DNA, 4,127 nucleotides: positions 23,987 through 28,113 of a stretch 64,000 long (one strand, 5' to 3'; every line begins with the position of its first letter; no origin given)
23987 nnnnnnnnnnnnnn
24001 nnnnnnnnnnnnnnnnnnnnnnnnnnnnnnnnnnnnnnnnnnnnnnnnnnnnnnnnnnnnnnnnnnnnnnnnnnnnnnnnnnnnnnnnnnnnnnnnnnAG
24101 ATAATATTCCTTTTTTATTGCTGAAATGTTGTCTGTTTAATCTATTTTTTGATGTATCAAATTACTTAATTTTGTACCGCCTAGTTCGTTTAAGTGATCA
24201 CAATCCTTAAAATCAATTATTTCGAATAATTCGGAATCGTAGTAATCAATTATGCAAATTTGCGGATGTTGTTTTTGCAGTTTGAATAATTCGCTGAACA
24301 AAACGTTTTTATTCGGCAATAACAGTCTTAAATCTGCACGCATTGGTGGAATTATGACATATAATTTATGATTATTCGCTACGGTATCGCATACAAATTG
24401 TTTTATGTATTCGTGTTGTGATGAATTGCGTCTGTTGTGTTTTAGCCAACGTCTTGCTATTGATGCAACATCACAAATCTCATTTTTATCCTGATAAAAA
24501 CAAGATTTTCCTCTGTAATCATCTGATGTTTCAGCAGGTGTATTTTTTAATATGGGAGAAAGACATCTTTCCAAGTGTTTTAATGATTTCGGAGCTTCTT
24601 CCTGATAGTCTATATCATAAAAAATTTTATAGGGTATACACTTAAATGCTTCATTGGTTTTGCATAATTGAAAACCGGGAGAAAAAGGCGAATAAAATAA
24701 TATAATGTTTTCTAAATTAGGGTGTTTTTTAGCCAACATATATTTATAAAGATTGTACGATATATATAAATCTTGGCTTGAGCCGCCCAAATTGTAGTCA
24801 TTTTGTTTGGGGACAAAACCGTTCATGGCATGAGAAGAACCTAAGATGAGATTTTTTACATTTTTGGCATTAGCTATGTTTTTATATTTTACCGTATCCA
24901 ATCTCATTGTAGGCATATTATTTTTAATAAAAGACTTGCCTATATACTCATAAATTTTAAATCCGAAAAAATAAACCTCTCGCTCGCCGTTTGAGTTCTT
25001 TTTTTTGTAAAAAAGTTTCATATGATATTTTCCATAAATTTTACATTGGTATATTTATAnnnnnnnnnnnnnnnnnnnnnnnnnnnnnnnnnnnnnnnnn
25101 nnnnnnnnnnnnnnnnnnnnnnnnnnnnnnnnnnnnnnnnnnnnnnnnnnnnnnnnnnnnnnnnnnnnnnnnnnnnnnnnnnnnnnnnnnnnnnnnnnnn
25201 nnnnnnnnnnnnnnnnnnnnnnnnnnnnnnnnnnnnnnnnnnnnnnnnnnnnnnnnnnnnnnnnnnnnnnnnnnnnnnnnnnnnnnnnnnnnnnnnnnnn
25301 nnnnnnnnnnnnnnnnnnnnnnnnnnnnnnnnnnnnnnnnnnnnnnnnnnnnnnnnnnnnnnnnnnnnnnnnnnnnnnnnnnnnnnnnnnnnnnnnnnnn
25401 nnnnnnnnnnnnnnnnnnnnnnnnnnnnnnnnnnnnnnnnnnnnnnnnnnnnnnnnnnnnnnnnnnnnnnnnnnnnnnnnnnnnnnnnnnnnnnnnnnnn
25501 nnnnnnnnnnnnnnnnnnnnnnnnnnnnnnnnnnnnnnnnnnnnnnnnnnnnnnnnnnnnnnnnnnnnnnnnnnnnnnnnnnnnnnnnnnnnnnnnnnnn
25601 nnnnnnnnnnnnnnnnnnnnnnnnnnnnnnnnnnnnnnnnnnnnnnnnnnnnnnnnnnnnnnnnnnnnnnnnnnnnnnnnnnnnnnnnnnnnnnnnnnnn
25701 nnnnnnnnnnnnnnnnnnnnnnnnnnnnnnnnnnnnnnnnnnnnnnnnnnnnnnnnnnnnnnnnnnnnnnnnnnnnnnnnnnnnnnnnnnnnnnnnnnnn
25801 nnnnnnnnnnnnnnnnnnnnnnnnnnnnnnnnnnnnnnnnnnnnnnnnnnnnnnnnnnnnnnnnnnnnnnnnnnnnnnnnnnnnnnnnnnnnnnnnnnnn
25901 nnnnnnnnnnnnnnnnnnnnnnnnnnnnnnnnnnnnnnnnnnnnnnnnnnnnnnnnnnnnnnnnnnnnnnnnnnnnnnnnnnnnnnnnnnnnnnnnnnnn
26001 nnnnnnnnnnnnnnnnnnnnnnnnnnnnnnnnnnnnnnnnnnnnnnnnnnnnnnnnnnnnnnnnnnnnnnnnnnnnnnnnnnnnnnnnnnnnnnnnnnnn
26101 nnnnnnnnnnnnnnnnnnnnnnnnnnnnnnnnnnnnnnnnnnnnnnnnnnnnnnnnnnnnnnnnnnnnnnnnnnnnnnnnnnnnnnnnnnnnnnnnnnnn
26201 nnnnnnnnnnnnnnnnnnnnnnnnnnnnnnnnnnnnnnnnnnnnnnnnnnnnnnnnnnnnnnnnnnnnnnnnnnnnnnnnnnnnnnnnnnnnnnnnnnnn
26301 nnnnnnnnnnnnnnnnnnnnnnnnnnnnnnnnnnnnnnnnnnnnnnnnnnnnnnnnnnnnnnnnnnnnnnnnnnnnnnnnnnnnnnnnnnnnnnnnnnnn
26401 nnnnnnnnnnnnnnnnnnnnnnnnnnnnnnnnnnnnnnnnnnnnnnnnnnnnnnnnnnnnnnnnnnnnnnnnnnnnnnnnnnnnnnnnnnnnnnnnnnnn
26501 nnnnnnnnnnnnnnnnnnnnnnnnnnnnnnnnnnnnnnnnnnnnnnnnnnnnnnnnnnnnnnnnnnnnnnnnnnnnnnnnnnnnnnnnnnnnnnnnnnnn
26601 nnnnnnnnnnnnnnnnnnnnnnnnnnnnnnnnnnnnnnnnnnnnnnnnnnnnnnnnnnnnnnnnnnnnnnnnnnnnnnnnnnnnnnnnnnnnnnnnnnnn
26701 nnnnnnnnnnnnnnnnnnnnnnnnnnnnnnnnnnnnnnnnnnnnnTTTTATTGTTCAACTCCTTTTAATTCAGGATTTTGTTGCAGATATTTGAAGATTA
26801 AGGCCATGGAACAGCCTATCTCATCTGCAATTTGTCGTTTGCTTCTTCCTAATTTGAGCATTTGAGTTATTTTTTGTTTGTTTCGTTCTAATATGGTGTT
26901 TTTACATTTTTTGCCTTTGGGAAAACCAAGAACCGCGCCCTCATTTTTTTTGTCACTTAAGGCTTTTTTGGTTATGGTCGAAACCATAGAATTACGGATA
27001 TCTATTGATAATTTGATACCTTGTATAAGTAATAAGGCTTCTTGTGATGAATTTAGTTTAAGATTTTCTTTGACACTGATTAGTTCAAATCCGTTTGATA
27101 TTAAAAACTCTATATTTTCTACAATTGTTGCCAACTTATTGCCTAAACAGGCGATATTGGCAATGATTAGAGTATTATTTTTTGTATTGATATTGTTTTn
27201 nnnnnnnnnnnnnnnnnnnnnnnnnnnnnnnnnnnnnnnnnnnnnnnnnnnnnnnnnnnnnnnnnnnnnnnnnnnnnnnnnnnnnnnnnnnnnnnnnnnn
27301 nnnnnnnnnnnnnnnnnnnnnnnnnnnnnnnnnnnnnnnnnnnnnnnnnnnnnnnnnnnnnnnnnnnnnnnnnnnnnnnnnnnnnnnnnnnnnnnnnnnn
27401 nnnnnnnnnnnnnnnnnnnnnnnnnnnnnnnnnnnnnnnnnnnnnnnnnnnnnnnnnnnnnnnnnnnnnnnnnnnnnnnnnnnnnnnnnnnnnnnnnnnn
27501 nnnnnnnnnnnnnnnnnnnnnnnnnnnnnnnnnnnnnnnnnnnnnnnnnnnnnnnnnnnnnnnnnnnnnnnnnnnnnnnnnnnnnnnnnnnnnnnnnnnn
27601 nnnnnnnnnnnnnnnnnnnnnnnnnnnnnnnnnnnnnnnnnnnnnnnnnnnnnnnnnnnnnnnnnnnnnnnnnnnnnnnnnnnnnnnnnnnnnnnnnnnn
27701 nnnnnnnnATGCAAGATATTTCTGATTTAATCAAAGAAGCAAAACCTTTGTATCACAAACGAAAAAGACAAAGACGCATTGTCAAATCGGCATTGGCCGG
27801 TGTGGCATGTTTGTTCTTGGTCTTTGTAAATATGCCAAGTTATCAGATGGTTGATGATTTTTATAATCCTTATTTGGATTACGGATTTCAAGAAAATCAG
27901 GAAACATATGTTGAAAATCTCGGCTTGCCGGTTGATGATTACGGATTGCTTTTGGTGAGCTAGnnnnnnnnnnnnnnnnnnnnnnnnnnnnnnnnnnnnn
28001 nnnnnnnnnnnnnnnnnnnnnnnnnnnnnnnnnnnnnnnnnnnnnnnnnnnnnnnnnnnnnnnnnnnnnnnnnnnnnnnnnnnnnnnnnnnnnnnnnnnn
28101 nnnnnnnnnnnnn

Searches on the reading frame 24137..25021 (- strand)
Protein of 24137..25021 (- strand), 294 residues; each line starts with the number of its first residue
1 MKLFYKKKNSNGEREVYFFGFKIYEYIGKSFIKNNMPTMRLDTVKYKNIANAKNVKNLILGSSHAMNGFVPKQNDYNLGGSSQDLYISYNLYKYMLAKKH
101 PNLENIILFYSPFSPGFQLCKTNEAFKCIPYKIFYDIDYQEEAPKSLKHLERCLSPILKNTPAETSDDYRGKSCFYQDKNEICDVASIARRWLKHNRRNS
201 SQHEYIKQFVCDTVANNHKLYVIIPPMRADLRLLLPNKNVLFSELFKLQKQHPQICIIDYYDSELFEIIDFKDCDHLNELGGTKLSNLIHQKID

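Call 7: search_protein_families(library=pfam, proteins=[window:24137-25021:-])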
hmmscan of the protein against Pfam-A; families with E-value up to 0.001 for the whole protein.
window:24137-25021:- (294 aa): 0 families

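Call 11: search_protein_families(library=pfam, proteins=[window:24137-25021:-], max_evalue=10)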
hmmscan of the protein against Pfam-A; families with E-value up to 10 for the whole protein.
window:24137-25021:- (294 aa): 0 families

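Call 58: search_protein_families(library=ncbifam, proteins=[window:24137-25021:-], max_evalue=0.01)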
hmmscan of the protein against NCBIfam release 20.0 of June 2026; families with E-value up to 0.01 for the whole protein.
window:24137-25021:- (294 aa): 1 family
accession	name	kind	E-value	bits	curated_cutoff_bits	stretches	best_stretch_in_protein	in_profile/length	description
TIGR02171.1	Fb_sc_TIGR02171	subfamily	0.0048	14.9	544.35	0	51-286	649-901/912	TIGR02171 family lipoprotein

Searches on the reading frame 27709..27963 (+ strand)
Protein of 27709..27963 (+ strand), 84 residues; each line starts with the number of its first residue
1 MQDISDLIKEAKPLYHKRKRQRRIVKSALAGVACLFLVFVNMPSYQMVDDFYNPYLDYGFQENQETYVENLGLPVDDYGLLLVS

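Call 7: search_protein_families(library=pfam, proteins=[window:27709-27963:+])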
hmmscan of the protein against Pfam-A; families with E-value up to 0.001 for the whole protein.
window:27709-27963:+ (84 aa): 0 families

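Call 11: search_protein_families(library=pfam, proteins=[window:27709-27963:+], max_evalue=10)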
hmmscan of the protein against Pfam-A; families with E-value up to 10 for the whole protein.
window:27709-27963:+ (84 aa): 2 families
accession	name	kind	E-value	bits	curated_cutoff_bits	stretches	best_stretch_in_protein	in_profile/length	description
PF13786.12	DUF4179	-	0.08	13.8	30.1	1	19-77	1-69/94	Domain of unknown function (DUF4179)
PF18613.6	TrkA_TMD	-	0.16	12.2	25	1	28-38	7-17/22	Tyrosine kinase receptor A trans-membrane domain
